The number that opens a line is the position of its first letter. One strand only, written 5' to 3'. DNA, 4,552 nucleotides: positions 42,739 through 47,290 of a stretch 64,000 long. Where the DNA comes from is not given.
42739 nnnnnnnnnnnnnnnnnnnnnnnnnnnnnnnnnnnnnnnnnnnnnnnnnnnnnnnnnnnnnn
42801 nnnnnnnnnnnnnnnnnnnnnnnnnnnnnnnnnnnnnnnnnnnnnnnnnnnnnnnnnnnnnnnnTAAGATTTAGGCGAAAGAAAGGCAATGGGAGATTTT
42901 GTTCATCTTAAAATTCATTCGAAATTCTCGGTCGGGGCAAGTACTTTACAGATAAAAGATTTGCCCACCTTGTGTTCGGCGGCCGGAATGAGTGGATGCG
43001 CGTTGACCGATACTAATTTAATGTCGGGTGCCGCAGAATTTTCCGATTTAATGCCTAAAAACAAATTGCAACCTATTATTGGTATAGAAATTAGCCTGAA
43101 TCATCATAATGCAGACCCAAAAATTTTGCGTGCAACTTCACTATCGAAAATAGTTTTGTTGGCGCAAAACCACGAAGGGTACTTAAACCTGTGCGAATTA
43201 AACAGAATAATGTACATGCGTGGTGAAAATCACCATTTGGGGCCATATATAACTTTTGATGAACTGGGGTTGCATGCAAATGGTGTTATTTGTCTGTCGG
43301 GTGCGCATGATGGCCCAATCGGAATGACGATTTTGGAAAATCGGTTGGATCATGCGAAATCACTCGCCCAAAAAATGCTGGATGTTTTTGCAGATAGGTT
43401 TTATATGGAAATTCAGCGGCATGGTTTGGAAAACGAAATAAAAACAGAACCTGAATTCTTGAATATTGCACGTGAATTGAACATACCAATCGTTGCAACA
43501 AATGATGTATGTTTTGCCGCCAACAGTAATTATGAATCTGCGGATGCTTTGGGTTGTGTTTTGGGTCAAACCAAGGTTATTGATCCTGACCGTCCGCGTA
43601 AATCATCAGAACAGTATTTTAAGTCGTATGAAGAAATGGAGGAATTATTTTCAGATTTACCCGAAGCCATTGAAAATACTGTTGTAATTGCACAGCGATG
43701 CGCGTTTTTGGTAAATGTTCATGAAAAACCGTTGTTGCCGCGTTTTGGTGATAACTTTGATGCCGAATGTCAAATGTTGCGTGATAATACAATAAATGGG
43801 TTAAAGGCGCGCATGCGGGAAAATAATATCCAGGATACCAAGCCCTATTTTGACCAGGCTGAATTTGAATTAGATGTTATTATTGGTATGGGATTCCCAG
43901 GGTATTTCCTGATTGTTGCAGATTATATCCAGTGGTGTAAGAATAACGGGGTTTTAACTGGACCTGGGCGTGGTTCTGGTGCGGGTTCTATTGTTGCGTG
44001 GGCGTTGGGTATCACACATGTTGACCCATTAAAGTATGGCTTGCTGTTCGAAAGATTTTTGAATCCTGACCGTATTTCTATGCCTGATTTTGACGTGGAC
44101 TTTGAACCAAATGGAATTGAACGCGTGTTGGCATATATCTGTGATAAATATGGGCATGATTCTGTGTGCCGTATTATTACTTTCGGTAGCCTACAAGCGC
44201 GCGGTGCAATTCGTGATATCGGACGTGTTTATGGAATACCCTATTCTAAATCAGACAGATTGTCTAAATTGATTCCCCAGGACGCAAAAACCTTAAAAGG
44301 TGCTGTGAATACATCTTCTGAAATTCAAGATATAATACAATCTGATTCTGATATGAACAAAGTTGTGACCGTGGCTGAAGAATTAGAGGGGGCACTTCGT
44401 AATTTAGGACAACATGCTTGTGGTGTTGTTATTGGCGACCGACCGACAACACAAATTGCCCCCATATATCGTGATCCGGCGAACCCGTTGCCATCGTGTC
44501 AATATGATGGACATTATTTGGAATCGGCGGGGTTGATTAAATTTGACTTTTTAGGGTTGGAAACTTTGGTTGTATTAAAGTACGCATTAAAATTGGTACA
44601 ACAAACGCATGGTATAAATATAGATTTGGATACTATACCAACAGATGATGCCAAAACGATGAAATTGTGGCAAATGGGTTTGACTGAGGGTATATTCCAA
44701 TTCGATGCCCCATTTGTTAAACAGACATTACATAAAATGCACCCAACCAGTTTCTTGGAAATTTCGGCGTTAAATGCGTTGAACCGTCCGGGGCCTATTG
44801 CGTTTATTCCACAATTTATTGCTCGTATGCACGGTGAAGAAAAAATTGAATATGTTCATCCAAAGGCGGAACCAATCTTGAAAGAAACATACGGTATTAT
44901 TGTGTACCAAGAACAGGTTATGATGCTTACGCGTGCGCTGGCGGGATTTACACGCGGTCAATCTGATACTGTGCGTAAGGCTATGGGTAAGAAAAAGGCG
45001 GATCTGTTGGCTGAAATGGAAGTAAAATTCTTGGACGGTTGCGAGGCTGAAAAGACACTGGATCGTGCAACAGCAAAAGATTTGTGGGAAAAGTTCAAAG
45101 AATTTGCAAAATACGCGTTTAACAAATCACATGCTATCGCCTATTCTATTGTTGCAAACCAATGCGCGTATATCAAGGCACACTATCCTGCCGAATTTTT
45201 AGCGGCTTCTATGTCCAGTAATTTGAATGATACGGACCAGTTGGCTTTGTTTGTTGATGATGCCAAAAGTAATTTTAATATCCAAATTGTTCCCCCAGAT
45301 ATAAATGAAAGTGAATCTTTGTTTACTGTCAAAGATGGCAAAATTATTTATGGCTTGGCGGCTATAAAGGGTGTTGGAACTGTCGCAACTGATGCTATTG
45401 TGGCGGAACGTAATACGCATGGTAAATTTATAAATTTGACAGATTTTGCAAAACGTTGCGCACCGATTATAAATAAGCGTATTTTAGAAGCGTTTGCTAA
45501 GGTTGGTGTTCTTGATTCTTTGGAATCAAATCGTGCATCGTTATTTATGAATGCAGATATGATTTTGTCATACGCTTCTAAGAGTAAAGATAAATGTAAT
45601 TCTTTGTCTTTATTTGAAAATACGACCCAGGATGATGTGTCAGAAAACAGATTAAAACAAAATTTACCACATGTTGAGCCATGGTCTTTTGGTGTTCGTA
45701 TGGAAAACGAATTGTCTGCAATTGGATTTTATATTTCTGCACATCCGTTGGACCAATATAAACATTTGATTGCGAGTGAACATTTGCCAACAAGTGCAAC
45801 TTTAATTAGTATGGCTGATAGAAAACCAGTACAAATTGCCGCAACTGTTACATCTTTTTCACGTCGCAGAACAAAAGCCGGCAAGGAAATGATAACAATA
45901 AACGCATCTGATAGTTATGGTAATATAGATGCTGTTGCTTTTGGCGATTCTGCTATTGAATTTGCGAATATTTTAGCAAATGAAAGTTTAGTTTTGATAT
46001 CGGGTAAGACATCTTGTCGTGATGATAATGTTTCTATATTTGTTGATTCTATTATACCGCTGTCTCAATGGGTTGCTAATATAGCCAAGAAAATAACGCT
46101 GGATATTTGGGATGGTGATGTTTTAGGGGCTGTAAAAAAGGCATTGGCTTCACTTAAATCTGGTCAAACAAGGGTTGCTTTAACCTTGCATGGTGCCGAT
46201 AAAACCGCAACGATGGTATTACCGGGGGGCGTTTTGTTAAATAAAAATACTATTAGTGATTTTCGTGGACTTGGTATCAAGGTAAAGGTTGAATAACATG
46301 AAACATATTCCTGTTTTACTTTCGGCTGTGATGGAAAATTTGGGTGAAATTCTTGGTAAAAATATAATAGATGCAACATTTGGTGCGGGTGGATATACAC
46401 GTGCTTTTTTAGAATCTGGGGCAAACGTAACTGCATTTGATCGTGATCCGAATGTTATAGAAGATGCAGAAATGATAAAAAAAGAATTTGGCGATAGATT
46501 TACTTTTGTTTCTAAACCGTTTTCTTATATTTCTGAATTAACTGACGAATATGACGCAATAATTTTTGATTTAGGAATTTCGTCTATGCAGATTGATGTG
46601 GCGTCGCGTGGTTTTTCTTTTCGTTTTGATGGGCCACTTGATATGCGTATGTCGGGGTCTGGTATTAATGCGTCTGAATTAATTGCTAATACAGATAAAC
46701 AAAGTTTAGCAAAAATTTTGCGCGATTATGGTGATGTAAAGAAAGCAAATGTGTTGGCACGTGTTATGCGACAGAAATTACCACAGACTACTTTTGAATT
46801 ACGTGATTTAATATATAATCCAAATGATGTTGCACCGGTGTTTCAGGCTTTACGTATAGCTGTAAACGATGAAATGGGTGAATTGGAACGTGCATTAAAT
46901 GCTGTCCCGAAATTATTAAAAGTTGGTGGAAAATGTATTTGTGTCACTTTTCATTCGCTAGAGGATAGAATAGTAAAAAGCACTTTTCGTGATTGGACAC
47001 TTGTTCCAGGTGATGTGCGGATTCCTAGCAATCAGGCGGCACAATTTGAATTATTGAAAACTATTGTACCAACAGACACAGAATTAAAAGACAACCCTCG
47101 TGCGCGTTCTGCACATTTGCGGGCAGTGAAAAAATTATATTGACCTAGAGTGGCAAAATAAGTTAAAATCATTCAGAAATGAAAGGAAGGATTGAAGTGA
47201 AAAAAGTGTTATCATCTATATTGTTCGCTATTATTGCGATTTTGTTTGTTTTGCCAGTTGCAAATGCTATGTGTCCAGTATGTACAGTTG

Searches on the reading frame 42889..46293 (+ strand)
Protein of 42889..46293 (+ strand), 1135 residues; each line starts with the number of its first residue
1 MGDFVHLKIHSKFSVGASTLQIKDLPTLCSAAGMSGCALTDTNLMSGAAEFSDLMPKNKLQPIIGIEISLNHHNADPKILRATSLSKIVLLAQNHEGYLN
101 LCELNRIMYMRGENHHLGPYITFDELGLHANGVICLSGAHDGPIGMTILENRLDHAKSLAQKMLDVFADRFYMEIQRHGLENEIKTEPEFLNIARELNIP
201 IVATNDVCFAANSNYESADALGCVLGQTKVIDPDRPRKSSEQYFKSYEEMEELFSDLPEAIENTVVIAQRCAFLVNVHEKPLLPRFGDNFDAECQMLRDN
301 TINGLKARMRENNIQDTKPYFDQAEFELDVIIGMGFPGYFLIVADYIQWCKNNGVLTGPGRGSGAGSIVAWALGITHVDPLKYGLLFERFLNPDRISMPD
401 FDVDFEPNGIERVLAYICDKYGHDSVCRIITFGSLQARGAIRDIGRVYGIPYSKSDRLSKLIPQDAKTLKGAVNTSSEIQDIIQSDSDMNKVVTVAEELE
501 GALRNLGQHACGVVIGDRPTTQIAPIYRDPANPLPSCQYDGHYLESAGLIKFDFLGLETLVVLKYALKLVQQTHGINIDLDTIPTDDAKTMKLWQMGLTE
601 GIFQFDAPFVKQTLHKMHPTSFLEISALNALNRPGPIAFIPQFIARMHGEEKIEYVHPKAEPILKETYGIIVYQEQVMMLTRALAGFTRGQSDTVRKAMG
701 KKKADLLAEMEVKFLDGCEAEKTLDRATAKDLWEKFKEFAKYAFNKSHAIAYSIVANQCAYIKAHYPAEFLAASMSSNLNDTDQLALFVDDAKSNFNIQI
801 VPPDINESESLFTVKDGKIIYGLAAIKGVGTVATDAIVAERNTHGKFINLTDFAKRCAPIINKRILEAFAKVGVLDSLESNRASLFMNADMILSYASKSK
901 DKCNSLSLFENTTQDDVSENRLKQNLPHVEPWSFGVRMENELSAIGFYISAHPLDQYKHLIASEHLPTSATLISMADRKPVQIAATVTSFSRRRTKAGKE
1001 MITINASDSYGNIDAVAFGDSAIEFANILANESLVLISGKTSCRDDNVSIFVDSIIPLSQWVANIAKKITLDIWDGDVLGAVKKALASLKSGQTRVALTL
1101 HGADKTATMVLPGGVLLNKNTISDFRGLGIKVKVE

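Call 73: search_protein_families(library=pfam, proteins=[window:42889-46293:+], max_evalue=0.00001)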
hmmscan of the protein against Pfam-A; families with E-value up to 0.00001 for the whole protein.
window:42889-46293:+ (1135 aa): 5 families
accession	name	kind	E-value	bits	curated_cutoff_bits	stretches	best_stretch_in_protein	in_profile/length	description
PF07733.18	DNA_pol3_alpha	-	7e-90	301.6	23.9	1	296-556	2-260/260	Bacterial DNA polymerase III alpha NTPase domain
PF17657.6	DNA_pol3_finger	-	1.4e-55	187.5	22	1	559-720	1-164/166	Bacterial DNA polymerase III alpha subunit finger domain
PF02811.25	PHP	-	1.8e-34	119.9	26.4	1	6-178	1-164/164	PHP domain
PF14579.12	HHH_6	-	2e-26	92.4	25.6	1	797-885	1-90/90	Helix-hairpin-helix motif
PF01336.31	tRNA_anti-codon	-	2.8e-09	37.2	27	1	981-1058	1-75/75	OB-fold nucleic acid binding domain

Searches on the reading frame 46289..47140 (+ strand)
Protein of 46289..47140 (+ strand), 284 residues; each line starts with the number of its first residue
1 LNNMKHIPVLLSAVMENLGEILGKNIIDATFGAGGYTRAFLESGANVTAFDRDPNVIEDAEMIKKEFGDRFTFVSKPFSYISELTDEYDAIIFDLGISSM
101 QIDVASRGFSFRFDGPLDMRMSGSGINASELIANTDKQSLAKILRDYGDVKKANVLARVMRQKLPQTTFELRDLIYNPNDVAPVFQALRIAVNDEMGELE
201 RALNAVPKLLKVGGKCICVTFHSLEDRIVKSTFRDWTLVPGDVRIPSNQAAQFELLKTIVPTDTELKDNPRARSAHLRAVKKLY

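Call 73: search_protein_families(library=pfam, proteins=[window:46289-47140:+], max_evalue=0.00001)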
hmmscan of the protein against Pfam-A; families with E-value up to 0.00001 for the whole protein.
window:46289-47140:+ (284 aa): 1 family
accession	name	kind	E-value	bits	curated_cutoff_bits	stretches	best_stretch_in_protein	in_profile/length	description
PF01795.25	Methyltransf_5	-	4.2e-72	243.7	27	1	3-282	1-308/309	MraW methylase family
